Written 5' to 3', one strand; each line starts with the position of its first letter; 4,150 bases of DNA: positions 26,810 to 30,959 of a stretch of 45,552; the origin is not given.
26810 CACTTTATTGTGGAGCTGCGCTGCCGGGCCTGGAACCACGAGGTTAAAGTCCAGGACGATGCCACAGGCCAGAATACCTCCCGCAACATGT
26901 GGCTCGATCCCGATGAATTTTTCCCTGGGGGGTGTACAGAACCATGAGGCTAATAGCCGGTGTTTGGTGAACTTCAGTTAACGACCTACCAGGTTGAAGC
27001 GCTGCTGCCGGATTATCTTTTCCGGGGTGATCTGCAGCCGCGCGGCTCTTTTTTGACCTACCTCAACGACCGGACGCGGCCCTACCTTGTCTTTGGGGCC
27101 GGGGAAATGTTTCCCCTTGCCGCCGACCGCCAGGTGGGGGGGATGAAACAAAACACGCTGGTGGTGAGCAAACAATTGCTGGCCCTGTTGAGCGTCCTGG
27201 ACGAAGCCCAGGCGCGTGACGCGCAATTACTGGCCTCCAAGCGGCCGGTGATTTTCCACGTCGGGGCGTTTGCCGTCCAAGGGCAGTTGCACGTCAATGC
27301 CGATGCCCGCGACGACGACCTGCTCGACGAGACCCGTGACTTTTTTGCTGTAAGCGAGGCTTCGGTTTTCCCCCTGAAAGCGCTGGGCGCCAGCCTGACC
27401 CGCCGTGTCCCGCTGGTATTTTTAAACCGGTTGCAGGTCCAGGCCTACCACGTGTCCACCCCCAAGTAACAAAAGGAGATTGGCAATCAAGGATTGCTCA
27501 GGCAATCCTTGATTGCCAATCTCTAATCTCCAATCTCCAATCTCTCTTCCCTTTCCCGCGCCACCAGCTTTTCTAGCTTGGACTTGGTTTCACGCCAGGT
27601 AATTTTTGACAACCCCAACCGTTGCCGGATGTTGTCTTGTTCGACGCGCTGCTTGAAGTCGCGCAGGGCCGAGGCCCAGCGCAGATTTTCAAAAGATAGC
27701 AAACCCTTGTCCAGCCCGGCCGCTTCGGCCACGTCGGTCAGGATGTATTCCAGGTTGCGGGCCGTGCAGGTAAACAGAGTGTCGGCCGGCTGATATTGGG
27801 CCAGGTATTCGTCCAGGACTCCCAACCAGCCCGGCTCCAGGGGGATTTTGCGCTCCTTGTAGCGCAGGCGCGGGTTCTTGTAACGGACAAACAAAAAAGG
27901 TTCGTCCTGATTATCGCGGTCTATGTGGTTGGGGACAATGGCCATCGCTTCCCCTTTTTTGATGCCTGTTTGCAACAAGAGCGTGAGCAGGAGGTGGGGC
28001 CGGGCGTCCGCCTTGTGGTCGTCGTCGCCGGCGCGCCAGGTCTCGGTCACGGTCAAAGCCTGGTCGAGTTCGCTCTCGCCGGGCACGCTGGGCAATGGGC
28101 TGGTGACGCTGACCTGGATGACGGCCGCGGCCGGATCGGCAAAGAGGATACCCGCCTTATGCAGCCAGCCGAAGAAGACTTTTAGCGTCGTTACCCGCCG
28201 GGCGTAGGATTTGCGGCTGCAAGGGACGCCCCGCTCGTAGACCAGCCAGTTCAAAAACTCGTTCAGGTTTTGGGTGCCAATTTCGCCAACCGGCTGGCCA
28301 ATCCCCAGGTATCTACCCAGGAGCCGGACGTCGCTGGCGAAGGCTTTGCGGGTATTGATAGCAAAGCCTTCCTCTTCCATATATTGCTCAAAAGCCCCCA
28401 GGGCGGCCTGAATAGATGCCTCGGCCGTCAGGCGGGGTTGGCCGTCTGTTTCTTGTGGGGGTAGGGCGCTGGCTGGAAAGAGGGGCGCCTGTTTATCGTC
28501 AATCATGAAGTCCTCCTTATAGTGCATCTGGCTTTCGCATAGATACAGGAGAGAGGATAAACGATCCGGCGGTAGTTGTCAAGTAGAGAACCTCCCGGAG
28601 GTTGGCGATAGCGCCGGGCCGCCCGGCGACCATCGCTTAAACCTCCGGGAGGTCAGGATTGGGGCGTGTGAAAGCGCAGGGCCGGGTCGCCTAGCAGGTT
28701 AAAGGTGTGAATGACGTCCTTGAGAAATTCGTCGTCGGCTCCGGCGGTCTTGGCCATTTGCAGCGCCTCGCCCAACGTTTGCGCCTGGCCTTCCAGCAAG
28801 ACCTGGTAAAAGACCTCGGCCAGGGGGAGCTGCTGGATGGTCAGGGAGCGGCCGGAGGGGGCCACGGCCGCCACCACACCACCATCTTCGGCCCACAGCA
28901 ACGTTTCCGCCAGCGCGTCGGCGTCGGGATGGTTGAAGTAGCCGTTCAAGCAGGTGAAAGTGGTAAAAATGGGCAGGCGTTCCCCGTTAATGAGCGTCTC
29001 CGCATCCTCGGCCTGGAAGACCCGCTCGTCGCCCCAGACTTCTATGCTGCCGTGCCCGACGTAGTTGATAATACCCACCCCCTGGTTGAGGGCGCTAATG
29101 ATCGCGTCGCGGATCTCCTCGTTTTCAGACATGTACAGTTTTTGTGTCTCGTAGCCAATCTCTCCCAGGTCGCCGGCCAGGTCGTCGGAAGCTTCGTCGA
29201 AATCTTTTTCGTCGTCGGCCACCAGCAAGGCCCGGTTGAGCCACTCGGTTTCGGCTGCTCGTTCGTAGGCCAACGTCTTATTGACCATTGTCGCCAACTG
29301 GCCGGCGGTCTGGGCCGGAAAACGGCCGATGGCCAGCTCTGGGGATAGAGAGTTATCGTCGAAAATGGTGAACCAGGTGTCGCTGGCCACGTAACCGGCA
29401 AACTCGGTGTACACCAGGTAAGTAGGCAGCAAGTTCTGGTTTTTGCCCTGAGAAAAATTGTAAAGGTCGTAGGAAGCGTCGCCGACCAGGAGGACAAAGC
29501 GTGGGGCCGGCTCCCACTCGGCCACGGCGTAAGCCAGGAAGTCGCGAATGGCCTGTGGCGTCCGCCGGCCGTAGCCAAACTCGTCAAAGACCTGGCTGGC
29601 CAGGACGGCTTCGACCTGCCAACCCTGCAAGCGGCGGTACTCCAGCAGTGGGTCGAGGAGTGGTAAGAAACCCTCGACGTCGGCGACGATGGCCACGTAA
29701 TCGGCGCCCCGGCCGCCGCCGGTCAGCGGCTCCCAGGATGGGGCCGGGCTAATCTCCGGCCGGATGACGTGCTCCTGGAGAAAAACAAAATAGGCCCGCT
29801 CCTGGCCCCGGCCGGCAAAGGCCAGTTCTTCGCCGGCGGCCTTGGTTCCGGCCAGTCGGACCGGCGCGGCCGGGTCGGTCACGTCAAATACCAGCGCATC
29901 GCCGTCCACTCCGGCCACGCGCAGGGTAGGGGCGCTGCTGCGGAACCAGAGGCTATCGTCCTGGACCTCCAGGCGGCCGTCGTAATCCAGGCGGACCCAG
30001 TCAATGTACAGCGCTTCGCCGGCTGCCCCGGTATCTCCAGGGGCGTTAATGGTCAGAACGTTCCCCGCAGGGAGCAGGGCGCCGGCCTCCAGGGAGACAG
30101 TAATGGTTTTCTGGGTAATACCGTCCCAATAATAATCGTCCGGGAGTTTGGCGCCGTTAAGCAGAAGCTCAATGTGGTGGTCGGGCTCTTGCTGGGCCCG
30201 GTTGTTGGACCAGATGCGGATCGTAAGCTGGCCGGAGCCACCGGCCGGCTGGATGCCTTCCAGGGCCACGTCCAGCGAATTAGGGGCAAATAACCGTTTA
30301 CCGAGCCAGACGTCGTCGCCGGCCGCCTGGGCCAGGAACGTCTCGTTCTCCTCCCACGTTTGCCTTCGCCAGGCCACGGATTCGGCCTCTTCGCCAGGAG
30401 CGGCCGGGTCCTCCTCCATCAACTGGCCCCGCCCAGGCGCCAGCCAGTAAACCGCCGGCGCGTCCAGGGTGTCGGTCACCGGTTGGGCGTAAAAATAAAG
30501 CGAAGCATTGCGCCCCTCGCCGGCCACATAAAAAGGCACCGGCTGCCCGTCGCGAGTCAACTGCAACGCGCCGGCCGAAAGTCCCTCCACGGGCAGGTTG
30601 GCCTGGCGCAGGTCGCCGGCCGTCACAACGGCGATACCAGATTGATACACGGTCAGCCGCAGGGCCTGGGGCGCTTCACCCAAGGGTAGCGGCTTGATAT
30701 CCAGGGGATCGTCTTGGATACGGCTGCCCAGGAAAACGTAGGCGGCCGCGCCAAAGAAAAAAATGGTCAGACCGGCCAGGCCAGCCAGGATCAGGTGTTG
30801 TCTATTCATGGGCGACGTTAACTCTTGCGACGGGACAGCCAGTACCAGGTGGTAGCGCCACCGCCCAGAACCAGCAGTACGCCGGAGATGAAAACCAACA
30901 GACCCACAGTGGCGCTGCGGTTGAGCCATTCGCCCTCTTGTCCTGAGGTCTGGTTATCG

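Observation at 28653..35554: Operon of two C25 (gingipain-family) peptidases, an S24/S26-fold peptidase and an FN3-like protein ending in a TM helix plus basic tail: possible sortase-like surface-processing module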

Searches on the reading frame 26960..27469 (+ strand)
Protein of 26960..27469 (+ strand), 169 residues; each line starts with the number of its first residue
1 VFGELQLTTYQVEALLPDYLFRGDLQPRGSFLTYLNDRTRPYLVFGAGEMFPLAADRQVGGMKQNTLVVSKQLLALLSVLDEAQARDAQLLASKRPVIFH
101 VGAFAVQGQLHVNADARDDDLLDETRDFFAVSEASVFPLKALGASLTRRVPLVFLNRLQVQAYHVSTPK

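Call 16: search_protein_families(library=pfam, proteins=[window:26960-27469:+], max_evalue=0.01)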
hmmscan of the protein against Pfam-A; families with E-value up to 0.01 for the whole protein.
window:26960-27469:+ (169 aa): 1 family
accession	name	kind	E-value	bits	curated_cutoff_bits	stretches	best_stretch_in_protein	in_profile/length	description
PF20660.2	DUF6812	-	3.2e-07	30.7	27.1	1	106-157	2-50/53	Family of unknown function (DUF6812)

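Call 18: search_protein_families(library=ncbifam, proteins=[window:26960-27469:+], max_evalue=0.01)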
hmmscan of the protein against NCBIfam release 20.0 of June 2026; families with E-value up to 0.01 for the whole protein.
window:26960-27469:+ (169 aa): 1 family
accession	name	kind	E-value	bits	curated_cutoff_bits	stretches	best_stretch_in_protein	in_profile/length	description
NF004456.0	PRK05787.1-4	equivalog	0.0039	17.1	247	1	63-107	44-88/201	cobalt-precorrin-7 (C(5))-methyltransferase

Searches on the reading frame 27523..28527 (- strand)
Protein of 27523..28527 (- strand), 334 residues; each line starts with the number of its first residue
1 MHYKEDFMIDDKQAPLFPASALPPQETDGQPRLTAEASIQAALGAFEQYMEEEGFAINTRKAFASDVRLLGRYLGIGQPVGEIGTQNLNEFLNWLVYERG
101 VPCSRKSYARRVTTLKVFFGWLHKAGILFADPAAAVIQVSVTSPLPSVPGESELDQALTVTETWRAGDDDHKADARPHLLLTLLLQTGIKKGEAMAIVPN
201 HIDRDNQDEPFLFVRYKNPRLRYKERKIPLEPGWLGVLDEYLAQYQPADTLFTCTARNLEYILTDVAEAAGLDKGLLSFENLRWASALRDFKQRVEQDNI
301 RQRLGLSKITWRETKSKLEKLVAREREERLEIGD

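Call 16: search_protein_families(library=pfam, proteins=[window:27523-28527:-], max_evalue=0.01)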
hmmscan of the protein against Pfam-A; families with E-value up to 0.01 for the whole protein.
window:27523-28527:- (334 aa): 3 families
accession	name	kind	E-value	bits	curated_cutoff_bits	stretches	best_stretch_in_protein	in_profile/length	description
PF02899.23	Phage_int_SAM_1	-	3.6e-08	34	22.3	1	46-125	4-82/83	Phage integrase, N-terminal SAM-like domain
PF13495.12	Phage_int_SAM_4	-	1.1e-07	32.6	27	1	45-123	4-79/85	Phage integrase, N-terminal SAM-like domain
PF00589.27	Phage_integrase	-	0.0083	16.3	27.1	0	163-308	17-158/172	Phage integrase family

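Call 18: search_protein_families(library=ncbifam, proteins=[window:27523-28527:-], max_evalue=0.01)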
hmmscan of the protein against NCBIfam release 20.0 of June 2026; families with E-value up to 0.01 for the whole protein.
window:27523-28527:- (334 aa): 6 families
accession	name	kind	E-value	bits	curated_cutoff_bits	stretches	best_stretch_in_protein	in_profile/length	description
TIGR02225.1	recomb_XerD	equivalog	6.4e-18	65.1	329.6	1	48-248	6-190/290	site-specific tyrosine recombinase XerD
NF001399.0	PRK00283.1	subfamily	1.1e-16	61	279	1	45-248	11-200/300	tyrosine recombinase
TIGR02224.1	recomb_XerC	equivalog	1.8e-15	57.1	335.15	1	46-246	3-192/295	tyrosine recombinase XerC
NF040815.2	recomb_XerA_Arch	equivalog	3.5e-14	53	220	1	45-309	2-245/263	site-specific tyrosine recombinase/integron integrase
NF002331.0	PRK01287.1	subfamily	7.6e-07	28.4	371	1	90-248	79-229/365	site-specific tyrosine recombinase XerC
NF011946.0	PRK15417.1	equivalog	0.003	16.8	435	1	55-121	29-92/337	integron integrase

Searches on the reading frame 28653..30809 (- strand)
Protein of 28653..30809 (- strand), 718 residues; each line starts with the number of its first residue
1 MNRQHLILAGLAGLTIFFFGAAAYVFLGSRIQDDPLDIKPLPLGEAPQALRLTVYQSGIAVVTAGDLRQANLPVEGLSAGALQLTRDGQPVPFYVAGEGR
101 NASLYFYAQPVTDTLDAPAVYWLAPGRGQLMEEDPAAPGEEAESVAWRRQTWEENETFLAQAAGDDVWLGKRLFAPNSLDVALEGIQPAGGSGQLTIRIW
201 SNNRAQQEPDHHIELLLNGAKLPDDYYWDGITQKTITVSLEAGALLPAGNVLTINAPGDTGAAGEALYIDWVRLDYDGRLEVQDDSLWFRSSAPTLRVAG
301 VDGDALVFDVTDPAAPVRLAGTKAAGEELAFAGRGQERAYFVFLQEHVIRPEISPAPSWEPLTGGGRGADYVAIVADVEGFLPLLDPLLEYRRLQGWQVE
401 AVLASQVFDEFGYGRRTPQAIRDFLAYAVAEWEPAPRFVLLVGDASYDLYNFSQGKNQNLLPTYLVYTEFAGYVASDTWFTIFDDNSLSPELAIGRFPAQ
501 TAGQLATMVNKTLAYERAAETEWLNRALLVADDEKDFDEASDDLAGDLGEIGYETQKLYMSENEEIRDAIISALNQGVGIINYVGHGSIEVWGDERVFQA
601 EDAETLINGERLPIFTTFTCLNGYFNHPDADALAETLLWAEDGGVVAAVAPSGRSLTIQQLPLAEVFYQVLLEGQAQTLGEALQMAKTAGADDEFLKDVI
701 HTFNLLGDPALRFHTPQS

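Call 3: search_protein_families(library=pfam, proteins=[window:28653-30809:-], max_evalue=0.01)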
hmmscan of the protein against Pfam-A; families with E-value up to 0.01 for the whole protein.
window:28653-30809:- (718 aa): 1 family
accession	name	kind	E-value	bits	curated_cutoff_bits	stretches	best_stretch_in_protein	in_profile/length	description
PF01364.23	Peptidase_C25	-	3.5e-86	290.2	23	1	380-712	8-373/374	Peptidase family C25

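Call 4: search_protein_families(library=ncbifam, proteins=[window:28653-30809:-], max_evalue=0.01)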
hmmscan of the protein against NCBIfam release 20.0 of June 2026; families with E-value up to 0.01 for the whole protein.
window:28653-30809:- (718 aa): 2 families
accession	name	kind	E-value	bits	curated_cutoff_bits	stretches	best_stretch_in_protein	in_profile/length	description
NF033707.1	T9SS_sortase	equivalog_domain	2.8e-77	260.4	420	1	119-717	111-736/1095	type IX secretion system sortase PorU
NF052324.1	PorU_rel_Nterm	equivalog_domain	2.2e-47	161.8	450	2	154-717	178-769/879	putative type IX secretion system sortase PorU2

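Call 7: search_solved_structures(query=window:28653-30809:-, max_evalue=0.001, show_alignments=3)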
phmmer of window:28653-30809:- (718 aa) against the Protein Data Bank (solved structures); distinct sequences matched with E-value up to 0.001: 5.
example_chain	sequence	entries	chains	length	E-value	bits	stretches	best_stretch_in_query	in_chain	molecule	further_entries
6za2_A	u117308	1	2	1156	1.1e-19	73.4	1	315-716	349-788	Por secretion system protein porU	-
1cvr_A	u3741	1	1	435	1.3e-14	56.7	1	484-650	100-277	GINGIPAIN R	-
4ief_B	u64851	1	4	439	1.3e-14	56.6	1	484-652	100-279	Gingipain R2 Mature Domain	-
4tkx_L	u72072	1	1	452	3.2e-05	25.6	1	476-652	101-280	Lys-gingipain W83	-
4rbm_A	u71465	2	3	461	3.4e-05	25.5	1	476-652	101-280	Lys-gingipain W83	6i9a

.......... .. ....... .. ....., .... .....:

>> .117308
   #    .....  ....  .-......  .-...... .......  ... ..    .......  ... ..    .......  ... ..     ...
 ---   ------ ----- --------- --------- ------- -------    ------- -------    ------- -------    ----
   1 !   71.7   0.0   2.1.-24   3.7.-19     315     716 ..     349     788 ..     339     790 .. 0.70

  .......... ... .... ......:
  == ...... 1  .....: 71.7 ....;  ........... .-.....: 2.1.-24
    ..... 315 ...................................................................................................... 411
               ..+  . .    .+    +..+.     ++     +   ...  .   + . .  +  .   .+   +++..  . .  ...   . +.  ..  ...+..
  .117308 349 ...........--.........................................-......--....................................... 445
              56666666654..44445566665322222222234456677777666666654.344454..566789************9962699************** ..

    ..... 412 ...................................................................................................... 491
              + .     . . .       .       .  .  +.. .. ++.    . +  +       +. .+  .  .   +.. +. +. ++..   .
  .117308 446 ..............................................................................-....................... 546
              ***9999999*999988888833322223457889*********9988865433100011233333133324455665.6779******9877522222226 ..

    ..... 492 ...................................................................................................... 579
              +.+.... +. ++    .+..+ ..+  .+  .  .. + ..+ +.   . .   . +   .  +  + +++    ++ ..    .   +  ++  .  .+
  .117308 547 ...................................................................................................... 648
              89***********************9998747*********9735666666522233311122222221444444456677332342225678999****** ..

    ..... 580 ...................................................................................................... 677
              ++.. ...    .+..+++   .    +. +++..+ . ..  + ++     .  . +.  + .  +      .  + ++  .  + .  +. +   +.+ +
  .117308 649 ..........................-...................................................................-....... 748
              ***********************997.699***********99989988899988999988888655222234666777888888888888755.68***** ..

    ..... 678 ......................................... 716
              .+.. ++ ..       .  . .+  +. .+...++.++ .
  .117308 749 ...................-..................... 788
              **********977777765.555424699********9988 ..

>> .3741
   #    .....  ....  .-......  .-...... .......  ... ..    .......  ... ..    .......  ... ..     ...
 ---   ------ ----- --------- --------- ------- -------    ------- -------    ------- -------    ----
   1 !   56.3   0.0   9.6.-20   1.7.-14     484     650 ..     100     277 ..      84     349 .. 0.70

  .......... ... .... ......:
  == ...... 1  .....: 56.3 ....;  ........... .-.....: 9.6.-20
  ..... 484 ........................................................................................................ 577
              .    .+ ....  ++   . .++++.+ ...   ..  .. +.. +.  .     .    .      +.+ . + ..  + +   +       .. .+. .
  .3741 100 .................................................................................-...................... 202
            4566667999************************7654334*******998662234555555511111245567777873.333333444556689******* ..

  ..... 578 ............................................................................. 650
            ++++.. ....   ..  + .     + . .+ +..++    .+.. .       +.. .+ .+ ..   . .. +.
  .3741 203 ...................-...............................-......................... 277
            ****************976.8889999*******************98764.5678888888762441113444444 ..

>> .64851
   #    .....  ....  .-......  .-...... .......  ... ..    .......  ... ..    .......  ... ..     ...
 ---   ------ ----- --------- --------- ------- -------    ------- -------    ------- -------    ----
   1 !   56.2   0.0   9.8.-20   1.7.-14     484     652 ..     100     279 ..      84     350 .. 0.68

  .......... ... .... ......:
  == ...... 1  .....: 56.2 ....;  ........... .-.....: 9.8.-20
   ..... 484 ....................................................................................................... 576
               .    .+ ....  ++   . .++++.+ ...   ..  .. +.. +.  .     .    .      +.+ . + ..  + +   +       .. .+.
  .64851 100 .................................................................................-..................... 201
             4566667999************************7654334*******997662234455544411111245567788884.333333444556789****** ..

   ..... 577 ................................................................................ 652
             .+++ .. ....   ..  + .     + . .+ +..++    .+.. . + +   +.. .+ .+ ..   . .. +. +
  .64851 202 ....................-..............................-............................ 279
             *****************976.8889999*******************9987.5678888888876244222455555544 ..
